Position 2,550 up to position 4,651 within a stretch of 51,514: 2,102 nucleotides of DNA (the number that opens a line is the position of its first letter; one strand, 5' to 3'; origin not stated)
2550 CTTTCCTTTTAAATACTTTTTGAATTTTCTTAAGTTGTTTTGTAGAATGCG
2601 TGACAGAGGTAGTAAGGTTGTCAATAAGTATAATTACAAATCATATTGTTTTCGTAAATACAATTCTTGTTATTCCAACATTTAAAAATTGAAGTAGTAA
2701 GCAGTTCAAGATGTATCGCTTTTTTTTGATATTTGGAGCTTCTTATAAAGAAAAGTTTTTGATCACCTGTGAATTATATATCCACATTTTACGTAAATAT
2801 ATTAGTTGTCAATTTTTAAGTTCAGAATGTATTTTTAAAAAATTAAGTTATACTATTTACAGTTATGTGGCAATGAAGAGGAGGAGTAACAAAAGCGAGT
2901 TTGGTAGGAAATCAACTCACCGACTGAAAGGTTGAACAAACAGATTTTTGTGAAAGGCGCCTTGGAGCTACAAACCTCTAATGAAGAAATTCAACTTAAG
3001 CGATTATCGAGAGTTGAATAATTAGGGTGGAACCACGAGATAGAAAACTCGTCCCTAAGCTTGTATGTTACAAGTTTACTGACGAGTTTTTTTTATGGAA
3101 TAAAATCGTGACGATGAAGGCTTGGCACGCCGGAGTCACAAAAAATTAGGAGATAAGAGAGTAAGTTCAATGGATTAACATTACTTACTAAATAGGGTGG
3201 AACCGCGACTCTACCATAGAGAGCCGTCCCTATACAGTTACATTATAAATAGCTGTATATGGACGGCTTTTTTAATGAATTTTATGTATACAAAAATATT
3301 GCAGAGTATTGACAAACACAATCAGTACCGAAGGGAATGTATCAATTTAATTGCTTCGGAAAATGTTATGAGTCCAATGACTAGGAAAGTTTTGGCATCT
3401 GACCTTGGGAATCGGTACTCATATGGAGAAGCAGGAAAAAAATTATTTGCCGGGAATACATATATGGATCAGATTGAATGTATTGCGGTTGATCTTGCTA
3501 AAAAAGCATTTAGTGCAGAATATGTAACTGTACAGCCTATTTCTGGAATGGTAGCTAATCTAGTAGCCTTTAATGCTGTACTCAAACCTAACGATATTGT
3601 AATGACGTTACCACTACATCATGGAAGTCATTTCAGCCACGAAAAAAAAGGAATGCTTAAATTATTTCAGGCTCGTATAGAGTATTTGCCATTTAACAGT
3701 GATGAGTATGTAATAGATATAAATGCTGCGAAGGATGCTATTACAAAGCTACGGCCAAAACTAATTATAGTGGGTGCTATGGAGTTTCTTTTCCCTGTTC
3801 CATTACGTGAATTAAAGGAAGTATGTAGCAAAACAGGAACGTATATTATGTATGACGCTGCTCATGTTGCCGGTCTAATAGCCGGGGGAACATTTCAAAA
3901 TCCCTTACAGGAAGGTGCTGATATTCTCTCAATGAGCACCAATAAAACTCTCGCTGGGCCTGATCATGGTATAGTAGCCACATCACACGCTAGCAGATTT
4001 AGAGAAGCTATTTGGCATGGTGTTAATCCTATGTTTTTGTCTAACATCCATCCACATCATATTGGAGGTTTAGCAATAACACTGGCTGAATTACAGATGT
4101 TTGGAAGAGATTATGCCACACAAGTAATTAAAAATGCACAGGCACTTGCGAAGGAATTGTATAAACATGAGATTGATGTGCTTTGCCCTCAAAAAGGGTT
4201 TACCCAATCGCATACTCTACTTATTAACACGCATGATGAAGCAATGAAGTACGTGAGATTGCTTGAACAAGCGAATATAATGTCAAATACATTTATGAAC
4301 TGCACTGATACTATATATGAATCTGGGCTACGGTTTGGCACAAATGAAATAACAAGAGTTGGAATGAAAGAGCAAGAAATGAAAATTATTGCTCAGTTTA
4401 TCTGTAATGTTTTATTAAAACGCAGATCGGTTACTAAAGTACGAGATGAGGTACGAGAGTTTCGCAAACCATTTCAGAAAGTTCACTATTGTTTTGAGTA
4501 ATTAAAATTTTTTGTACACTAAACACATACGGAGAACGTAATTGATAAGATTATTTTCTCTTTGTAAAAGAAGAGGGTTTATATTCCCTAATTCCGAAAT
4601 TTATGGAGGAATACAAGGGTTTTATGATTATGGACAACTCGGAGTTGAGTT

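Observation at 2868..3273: Tandem glycine-type T-box leaders ahead of glyA, with an ultrashort Stem I in the second copy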

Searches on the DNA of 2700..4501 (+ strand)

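Call 4: search_rna_families(source=window, start=2700, end=3350, threshold=evalue, max_evalue=10, show_alignments=6)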
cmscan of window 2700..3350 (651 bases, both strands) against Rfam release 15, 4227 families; matches with E-value up to 10: 14.
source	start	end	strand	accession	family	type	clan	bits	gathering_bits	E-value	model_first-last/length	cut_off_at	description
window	2864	3059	+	RF00230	T-box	Cis-reg; leader;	-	77.8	93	3.9e-17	1-219/219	no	T-box leader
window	3105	3234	+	RF00230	T-box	Cis-reg; leader;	-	40.7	93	1.5e-07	1-219/219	no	T-box leader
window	3041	3098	+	RF02847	Ref64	Gene; sRNA;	-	22.4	44.3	0.099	1-69/69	no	Enterococcus sRNA 64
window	3036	3098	+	RF03940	MIR9563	Gene; miRNA;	-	21.8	90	0.15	1-127/127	no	MIR9563 microRNA precursor family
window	3223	3269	+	RF04154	mir-1277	Gene; miRNA;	-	19.8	81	0.69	1-78/78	no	mir-1277 microRNA precursor family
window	3222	3268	-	RF04176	mir-3149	Gene; miRNA;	-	18.3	100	1.4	1-83/83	no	mir-3149 microRNA precursor family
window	3204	3286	+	RF00249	mir-46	Gene; miRNA;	-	16.8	44.7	1.9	1-85/85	no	mir-46/mir-47/mir-281 microRNA precursor family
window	3218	3272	+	RF00756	mir-299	Gene; miRNA;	-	16.5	67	2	1-63/63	no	mir-299 microRNA precursor family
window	3214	3276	-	RF00756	mir-299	Gene; miRNA;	-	16.5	67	2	1-63/63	no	mir-299 microRNA precursor family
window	3220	3268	-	RF03346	mir-881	Gene; miRNA;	-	15.5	70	8.4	1-78/78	no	mir-881 microRNA precursor family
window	2979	3026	+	RF01143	sR16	Gene; snRNA; snoRNA; CD-box;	-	14.4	70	4.6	1-53/53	no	Small nucleolar RNA sR16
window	3215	3283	+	RF04128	MIR8562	Gene; miRNA;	-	14.3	211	5.2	89-162/242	no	MIR8562 microRNA precursor family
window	3018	3113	-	RF02954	DUF3577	Cis-reg;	-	14.2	42.6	7.4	1-105/105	no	DUF3577 RNA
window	3233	3296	-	RF02849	Ysr197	Gene; sRNA;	-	9.6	167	9.6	1-254/254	no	Yersinia sRNA 197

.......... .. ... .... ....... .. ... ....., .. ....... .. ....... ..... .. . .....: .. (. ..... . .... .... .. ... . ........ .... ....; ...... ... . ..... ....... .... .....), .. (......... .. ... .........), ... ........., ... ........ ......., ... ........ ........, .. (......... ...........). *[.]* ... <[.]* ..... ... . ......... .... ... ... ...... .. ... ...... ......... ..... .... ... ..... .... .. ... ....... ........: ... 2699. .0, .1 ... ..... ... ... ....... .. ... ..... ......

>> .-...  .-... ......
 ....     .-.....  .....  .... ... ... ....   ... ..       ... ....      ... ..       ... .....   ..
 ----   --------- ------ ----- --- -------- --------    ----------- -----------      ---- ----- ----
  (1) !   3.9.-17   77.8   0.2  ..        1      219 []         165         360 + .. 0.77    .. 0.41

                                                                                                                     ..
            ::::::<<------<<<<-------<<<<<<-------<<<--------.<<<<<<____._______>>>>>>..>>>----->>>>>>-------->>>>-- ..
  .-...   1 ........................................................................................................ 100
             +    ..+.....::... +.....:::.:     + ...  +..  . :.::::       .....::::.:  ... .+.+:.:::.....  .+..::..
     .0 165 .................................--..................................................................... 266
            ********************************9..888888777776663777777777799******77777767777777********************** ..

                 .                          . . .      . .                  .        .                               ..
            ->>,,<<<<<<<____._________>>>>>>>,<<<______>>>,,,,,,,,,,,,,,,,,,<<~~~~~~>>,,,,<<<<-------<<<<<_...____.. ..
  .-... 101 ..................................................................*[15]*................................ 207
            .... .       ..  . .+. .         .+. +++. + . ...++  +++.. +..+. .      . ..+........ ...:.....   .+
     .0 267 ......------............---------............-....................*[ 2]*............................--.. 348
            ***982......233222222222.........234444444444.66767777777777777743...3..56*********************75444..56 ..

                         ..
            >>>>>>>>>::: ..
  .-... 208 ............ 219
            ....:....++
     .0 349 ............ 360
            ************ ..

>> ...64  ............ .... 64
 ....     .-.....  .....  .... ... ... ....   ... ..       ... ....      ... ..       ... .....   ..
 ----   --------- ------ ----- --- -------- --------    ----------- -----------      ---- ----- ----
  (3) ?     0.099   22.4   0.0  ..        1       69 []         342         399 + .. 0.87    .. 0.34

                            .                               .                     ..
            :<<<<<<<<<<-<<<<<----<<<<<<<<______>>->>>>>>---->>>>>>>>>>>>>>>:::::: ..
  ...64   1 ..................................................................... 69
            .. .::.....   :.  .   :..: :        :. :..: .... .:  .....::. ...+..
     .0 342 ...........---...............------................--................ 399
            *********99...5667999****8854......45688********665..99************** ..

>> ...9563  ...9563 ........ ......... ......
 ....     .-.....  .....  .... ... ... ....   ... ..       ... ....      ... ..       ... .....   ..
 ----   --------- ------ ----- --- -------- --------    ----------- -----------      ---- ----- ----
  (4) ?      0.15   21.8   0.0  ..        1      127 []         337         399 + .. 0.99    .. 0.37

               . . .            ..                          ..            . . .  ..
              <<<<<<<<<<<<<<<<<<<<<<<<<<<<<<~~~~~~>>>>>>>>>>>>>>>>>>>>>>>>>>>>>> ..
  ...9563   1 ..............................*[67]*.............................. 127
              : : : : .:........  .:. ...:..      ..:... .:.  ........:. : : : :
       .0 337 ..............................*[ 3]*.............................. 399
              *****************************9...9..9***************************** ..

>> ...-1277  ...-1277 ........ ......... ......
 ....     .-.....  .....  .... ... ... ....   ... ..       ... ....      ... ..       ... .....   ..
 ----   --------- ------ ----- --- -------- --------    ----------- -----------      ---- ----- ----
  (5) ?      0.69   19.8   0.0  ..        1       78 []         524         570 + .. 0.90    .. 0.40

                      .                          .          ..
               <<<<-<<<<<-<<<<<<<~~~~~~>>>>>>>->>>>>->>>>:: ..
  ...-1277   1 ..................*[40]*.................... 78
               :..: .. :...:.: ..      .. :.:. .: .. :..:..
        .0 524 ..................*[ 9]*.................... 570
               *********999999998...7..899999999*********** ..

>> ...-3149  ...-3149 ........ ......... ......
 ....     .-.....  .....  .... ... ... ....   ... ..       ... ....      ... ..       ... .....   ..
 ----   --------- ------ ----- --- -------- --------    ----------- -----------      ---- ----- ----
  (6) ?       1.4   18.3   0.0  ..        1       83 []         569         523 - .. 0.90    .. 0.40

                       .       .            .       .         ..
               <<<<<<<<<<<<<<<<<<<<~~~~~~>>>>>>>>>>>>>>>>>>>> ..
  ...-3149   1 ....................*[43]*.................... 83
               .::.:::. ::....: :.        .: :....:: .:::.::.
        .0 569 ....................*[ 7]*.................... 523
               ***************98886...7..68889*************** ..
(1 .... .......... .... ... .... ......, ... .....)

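Call 20: search_rna_families(sources=[L006, L009, L011, L012, L013, L014, L016, L017, L018, L019, L020, L021, L022, L024, L056], threshold=evalue, max_evalue=0.1, show_alignments=0)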
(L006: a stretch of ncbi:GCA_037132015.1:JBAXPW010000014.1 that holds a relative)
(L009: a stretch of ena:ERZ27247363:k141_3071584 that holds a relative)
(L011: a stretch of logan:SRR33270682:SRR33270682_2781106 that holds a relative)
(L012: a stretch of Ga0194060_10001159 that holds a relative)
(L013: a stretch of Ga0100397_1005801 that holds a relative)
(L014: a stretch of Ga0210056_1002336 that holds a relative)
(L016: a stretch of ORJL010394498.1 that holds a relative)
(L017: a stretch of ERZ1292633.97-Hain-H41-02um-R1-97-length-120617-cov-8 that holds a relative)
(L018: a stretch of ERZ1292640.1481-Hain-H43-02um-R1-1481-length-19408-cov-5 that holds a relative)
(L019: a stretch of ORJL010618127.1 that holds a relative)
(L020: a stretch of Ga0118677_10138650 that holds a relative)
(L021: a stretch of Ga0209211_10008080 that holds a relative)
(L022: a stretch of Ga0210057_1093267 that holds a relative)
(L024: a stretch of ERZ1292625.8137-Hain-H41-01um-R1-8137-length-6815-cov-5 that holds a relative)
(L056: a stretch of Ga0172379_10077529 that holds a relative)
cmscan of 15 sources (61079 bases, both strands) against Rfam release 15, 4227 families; matches with E-value up to 0.1: 22.
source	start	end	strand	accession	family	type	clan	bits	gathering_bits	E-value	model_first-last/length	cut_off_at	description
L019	40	236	+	RF00230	T-box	Cis-reg; leader;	-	77.1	93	5.7e-15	1-219/219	no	T-box leader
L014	1100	1290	+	RF00230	T-box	Cis-reg; leader;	-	70.8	93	2.5e-13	1-219/219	no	T-box leader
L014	376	448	-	RF00005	tRNA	Gene; tRNA;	CL00001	68.3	29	8.9e-13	1-71/71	no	tRNA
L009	1932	2002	+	RF00005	tRNA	Gene; tRNA;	CL00001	62.4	29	3.8e-11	1-71/71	no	tRNA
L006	6950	7034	-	RF00005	tRNA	Gene; tRNA;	CL00001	55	29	4e-09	1-71/71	no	tRNA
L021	1341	1461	+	RF00230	T-box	Cis-reg; leader;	-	46.8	93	3.7e-07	1-219/219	no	T-box leader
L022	70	190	+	RF00230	T-box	Cis-reg; leader;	-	46.6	93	4.2e-07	1-219/219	no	T-box leader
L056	1341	1461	+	RF00230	T-box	Cis-reg; leader;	-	46.6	93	4.2e-07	1-219/219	no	T-box leader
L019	284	404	+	RF00230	T-box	Cis-reg; leader;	-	44.8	93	1.2e-06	1-219/219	no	T-box leader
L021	1042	1283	+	RF00230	T-box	Cis-reg; leader;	-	44.6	93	1.3e-06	1-219/219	no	T-box leader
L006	2804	2975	+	RF00230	T-box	Cis-reg; leader;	-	42.6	93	4.3e-06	1-219/219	no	T-box leader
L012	1277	1448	+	RF00230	T-box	Cis-reg; leader;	-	42.6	93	4.3e-06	1-219/219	no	T-box leader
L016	416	693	+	RF00230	T-box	Cis-reg; leader;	-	42.6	93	4.3e-06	1-219/219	no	T-box leader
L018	1145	1430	+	RF00230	T-box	Cis-reg; leader;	-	39.2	93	3.2e-05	1-219/219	no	T-box leader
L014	1329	1452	+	RF00230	T-box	Cis-reg; leader;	-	39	93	3.8e-05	1-219/219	no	T-box leader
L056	1057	1280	+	RF00230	T-box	Cis-reg; leader;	-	38.5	93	5.2e-05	1-219/219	no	T-box leader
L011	2719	2962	+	RF00230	T-box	Cis-reg; leader;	-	38.1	93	6.5e-05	1-219/219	no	T-box leader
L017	1169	1442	+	RF00230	T-box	Cis-reg; leader;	-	38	93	6.8e-05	1-219/219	no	T-box leader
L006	6950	6999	+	RF04351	Plastid-psbl-rps4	Cis-reg;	-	37.8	68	0.00021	1-53/53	no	Plastid-psbl-rps4 3UTR RNA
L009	2799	2970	+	RF00230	T-box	Cis-reg; leader;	-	37.5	93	9e-05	1-219/219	no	T-box leader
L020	71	246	+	RF00230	T-box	Cis-reg; leader;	-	31.2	93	0.0039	1-219/219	no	T-box leader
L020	1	56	+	RF00230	T-box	Cis-reg; leader;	-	27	93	0.046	170-219/219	5'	T-box leader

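Call 59: build_rna_model(alignment_id=A2, structure=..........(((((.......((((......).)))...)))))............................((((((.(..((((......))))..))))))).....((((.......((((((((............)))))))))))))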
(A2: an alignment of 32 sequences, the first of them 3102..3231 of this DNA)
Model R1 built from alignment A2 (32 sequences, 154 columns); structure: as given.
model positions 123; base pairs 32; branch points 2; effective number of sequences 2.92; information 0.59 bits per position. Calibrated on 0.2 Mb of random sequence (short: E-values are rough).
structure used (alignment columns):
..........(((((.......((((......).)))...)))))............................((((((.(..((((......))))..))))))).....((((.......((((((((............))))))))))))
